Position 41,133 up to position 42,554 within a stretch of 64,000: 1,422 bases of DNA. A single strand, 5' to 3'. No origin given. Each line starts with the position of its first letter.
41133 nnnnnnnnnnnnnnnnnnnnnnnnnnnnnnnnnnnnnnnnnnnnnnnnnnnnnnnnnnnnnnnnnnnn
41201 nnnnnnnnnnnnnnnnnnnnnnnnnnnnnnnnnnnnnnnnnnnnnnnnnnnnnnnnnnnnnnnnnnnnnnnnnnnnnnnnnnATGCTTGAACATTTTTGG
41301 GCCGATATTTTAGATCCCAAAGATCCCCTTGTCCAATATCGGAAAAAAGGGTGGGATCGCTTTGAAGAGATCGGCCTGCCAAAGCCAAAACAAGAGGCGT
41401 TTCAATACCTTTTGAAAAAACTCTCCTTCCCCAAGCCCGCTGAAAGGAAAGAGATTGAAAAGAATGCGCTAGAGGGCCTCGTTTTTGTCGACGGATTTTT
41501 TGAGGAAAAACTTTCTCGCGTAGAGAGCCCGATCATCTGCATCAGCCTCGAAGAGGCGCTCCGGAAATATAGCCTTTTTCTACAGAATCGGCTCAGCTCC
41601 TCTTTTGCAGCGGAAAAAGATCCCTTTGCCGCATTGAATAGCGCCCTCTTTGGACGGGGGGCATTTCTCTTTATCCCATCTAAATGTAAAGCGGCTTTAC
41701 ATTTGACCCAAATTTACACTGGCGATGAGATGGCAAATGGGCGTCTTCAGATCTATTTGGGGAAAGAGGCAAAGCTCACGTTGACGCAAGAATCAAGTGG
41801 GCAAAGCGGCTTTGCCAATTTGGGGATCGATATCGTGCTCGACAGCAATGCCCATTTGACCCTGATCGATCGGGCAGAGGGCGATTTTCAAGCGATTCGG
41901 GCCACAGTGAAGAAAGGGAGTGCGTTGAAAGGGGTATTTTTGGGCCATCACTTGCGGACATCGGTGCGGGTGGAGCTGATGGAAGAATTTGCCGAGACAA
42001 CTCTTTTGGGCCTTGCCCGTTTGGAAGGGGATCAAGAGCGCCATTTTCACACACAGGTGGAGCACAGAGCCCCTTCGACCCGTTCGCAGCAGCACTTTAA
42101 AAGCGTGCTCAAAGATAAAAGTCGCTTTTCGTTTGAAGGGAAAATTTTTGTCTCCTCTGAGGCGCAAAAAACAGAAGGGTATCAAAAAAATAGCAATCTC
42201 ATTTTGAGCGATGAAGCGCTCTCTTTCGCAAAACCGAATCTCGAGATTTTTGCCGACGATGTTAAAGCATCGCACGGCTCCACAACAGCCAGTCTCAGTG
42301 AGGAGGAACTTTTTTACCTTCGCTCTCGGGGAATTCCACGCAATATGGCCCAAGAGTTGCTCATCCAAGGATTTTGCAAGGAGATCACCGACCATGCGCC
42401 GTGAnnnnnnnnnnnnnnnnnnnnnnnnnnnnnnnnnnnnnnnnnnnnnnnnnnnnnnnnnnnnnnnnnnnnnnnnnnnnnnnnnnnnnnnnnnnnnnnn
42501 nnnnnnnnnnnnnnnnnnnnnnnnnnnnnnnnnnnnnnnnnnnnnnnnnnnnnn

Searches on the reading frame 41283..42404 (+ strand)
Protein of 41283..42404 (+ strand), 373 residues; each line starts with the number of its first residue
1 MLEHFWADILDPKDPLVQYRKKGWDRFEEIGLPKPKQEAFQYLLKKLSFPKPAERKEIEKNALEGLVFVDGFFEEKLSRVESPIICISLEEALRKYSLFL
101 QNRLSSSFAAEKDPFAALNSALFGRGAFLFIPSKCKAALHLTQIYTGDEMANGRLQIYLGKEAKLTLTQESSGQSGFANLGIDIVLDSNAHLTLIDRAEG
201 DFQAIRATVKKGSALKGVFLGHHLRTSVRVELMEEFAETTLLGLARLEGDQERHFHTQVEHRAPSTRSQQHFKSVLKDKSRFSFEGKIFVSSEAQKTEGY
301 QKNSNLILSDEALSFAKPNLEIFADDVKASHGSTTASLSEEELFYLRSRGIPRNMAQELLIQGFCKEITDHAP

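Call 24: search_solved_structures(query=window:41283-42404:+, show_alignments=3)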
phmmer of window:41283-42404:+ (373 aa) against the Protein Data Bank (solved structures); distinct sequences matched with E-value up to 0.001: 5.
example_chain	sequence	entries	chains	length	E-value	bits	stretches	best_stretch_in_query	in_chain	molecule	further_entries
11mp_D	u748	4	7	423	4.5e-25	91.8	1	133-370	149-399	Iron-sulfur cluster assembly protein SufD | Protein sufD | FeS cluster assembly protein SufD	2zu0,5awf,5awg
1vh4_A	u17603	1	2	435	4.8e-25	91.7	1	132-370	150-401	SufD protein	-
5awf_A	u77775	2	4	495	1.8e-14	57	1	244-371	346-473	FeS cluster assembly protein SufB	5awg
11mp_C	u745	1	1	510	2e-14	56.8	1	244-371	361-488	Iron-sulfur cluster assembly protein SufB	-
4dn7_A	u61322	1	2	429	1.1e-06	31.4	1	227-365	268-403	ABC transporter, ATP-binding protein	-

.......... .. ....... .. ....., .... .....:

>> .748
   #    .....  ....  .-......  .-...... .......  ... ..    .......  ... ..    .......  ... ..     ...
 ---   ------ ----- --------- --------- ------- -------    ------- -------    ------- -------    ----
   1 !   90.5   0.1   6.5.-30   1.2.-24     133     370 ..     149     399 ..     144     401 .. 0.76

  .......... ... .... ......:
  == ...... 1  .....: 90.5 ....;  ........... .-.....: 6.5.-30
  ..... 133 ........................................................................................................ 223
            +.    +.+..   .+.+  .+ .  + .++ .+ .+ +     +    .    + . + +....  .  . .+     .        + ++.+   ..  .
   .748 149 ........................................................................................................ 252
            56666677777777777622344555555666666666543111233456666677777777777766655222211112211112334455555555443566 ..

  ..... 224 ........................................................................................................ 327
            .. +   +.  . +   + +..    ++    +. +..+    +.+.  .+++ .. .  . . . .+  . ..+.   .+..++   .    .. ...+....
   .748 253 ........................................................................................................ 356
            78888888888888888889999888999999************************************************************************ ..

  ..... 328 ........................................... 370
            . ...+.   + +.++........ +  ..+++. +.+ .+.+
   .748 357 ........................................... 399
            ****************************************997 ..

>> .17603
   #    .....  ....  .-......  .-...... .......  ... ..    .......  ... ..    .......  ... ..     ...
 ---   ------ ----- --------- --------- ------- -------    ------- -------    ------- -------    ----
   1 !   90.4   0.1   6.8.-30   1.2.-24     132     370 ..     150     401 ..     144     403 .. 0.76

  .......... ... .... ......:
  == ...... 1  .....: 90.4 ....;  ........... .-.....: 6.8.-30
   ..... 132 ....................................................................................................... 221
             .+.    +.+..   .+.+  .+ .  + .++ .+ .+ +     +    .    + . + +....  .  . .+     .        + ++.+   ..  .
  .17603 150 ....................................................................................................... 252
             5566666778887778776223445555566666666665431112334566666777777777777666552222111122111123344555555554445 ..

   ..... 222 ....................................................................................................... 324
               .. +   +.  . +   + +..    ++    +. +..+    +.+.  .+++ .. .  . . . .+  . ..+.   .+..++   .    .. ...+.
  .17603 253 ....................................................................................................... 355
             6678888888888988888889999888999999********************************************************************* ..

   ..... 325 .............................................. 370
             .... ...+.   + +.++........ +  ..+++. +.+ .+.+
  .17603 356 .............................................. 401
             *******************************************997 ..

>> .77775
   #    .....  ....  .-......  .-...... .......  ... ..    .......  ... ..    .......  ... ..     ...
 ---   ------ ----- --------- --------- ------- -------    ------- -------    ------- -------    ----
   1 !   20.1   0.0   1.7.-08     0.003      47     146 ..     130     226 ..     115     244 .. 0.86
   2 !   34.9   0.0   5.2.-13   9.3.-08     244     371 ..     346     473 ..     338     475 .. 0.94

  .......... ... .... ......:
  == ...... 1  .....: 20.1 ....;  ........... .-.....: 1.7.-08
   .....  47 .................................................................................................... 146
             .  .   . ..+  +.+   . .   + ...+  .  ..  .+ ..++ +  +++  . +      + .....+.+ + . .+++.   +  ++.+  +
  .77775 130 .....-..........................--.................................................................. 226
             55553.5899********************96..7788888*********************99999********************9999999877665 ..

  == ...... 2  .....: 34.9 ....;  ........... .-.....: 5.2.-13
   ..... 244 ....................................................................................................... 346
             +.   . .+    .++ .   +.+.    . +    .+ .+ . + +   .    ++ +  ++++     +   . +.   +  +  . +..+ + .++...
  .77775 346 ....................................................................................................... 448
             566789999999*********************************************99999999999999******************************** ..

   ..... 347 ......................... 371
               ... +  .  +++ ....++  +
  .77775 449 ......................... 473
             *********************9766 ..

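Call 37: find_homologous_proteins(query=window:41283-42401:+, max_evalue=1e-20)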
Query window:41283-42401:+ (373 aa): 4867 proteins with E <= 1e-20 among 8000 candidates; the best 120 are listed.
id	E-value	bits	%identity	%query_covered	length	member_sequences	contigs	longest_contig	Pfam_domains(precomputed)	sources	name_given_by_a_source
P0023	1.7e-169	582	70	100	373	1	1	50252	PF01458.24,PF19295.6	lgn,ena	-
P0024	1.9e-159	549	66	100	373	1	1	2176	PF01458.24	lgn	-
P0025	6.8e-159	547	66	100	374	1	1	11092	PF01458.24,PF19295.6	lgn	-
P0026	1.2e-156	539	67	100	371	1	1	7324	PF01458.24,PF19295.6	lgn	-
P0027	4.1e-156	538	66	100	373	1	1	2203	PF01458.24,PF19295.6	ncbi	-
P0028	5.2e-156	537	66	100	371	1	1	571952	PF01458.24,PF19295.6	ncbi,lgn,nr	ncbi:MAG: SufD family Fe-S cluster assembly protein [Parachlamydiales bacterium]|nr:SufD family Fe-S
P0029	7.8e-156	537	66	100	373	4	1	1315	PF01458.24,PF19295.6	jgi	jgi:Fe-S cluster assembly protein SufD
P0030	2.1e-154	532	66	100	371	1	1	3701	PF01458.24,PF19295.6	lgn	-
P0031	2.6e-154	532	65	100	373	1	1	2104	PF01458.24,PF19295.6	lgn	-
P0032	7.7e-154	530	65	100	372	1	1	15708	PF01458.24,PF19295.6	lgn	-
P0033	4.4e-153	528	66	100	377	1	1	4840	PF01458.24,PF19295.6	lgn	-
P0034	5.2e-153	527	65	100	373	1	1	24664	PF01458.24,PF19295.6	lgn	-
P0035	3.6e-152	525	66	100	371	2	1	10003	PF01458.24,PF19295.6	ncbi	-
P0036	4.7e-152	524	68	95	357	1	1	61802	PF01458.24,PF19295.6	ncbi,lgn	-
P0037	5.8e-152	524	64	100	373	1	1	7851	PF01458.24,PF19295.6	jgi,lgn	-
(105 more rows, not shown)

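Call 58: find_encoding_contigs(protein=P0028, flank=10000, max_places=2)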
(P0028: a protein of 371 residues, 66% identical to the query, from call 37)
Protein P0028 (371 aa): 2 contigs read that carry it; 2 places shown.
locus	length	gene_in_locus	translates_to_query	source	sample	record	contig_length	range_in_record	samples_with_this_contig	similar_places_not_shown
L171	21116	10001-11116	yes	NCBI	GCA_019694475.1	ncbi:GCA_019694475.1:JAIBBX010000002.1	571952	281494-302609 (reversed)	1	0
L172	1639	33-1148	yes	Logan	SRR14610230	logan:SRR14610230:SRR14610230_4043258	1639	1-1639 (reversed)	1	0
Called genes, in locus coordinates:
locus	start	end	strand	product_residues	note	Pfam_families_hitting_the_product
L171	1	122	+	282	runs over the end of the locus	PF01370:Epimerase, PF04321:RmlD_sub_bind, PF02719:Polysacc_synt_2 (weak), PF16363:GDP_Man_Dehyd, PF07993:NAD_binding_4 (weak)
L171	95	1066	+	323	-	PF01073:3Beta_HSD, PF01370:Epimerase, PF02719:Polysacc_synt_2, PF04321:RmlD_sub_bind, PF16363:GDP_Man_Dehyd, PF07993:NAD_binding_4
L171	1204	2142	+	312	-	-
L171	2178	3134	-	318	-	-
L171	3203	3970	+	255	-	PF02735:Ku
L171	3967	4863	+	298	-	PF01068:DNA_ligase_A_M, PF01331:mRNA_cap_enzyme (weak), PF04679:DNA_ligase_A_C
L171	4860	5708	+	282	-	PF21686:LigD_Prim-Pol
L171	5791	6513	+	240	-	PF07716:bZIP_2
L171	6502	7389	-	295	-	PF00459:Inositol_P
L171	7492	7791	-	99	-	-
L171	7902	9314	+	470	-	PF19295:SufBD_N, PF01458:SUFBD_core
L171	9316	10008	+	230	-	PF00005:ABC_tran, PF02463:SMC_N (faint)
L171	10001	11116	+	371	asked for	PF19295:SufBD_N (faint), PF01458:SUFBD_core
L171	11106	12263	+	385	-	PF00155:Aminotran_1_2 (faint), PF00266:Aminotran_5, PF01053:Cys_Met_Meta_PP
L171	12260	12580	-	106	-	-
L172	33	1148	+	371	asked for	PF19295:SufBD_N (faint), PF01458:SUFBD_core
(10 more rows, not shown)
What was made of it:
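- The suf region of SSF52 lies 150 kb from its nearest exact copies (call 58).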

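Call 97: search_protein_families(library=pfam, proteins=[window:41283-42404:+], max_evalue=0.00001)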
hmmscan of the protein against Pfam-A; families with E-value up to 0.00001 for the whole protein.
window:41283-42404:+ (373 aa): 2 families
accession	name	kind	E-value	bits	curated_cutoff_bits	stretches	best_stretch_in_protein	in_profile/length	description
PF01458.23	SUFBD_core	-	6.6e-56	189.8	27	1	148-364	7-232/232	SUF system FeS cluster assembly, SufBD core domain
PF19295.5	SufBD_N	-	4e-07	30.3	23.5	0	68-136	95-165/172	SufBD protein N-terminal region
